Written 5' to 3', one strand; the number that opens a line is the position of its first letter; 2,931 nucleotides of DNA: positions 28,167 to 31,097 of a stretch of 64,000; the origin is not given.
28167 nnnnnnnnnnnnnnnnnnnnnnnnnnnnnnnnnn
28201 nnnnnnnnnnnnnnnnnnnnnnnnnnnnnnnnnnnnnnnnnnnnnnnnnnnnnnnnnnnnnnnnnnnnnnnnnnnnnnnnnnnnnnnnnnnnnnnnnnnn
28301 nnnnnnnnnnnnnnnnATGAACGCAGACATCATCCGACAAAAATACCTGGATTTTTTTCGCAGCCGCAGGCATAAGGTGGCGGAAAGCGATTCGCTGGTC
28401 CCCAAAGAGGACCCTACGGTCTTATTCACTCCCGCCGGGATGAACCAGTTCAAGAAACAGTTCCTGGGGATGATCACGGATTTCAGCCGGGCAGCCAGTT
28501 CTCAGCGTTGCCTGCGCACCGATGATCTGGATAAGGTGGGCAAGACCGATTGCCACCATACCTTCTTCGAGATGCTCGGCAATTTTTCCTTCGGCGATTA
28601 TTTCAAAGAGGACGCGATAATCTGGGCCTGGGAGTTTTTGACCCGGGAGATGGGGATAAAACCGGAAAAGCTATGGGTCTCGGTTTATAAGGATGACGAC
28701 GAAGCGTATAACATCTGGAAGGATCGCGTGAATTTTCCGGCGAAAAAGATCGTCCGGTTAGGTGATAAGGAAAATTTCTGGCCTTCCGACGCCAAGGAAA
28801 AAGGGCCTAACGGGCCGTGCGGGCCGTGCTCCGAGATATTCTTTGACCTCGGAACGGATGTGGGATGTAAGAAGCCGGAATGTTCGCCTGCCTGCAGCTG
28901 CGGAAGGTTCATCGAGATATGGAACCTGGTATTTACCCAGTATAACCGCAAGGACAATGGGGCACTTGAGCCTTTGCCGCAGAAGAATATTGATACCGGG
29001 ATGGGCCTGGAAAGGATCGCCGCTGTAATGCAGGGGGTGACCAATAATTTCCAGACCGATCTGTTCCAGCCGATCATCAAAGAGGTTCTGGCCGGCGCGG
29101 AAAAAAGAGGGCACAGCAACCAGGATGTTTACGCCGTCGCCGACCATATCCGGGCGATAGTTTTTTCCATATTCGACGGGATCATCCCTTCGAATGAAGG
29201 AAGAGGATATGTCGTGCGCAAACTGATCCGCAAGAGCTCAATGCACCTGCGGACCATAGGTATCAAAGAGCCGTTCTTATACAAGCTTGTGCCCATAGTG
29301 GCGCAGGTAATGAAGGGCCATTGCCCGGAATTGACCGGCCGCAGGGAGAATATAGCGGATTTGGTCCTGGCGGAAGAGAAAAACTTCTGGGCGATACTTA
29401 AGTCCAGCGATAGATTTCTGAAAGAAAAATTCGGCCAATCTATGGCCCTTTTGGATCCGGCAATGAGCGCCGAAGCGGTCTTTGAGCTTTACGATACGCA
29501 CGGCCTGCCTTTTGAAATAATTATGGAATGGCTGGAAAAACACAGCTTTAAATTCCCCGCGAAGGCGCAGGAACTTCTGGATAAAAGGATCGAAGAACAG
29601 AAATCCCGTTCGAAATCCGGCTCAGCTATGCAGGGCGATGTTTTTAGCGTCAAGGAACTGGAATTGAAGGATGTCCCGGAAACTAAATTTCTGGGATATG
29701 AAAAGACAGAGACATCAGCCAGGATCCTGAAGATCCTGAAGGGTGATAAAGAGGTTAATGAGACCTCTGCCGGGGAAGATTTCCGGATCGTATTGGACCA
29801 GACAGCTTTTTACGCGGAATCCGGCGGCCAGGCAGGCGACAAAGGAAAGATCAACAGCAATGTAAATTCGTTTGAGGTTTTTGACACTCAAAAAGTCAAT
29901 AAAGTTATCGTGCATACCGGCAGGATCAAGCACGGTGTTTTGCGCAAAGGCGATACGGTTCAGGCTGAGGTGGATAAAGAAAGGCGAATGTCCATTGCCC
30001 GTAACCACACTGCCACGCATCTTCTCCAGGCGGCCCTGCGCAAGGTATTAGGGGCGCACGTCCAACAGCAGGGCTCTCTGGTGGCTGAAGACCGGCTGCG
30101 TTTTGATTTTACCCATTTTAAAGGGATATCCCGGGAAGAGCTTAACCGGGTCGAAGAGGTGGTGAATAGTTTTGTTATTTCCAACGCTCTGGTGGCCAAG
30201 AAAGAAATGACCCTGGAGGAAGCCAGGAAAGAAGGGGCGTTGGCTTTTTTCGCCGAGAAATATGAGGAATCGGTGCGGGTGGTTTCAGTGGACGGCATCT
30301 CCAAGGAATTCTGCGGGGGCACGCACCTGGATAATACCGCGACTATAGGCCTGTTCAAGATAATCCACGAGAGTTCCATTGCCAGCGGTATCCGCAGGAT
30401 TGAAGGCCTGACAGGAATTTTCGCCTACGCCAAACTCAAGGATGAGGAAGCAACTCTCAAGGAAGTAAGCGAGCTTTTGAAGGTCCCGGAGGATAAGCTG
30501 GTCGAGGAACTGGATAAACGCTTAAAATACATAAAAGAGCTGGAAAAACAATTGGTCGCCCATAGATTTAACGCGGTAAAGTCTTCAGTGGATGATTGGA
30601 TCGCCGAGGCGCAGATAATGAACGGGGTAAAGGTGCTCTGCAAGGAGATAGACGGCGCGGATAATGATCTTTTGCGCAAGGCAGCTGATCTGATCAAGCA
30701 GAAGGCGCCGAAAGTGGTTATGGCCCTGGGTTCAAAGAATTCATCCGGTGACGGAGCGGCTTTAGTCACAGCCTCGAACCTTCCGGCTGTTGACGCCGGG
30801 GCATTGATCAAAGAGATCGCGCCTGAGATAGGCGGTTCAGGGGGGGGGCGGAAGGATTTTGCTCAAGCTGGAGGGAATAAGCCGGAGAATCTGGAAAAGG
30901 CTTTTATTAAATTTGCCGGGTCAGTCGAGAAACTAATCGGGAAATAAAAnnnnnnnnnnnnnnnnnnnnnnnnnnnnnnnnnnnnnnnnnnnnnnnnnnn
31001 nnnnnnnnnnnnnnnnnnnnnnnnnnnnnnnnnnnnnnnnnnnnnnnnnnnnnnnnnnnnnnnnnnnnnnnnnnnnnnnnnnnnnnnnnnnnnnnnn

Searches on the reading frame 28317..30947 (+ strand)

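Call 12: search_protein_families(library=pfam, proteins=[window:28317-30947:+])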
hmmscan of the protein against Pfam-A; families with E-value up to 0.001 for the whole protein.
window:28317-30947:+ (876 aa): 3 families
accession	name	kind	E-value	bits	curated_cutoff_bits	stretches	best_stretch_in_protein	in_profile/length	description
PF01411.24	tRNA-synt_2c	-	6.3e-184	613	30.3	1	6-556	2-552/552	tRNA synthetases class II (A)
PF07973.19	tRNA_SAD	-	1.9e-16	60.2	24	1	653-696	1-44/44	Threonyl and Alanyl tRNA synthetase second additional domain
PF02272.25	DHHA1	-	4.8e-15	56.3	25.9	1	771-863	2-93/102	DHHA1 domain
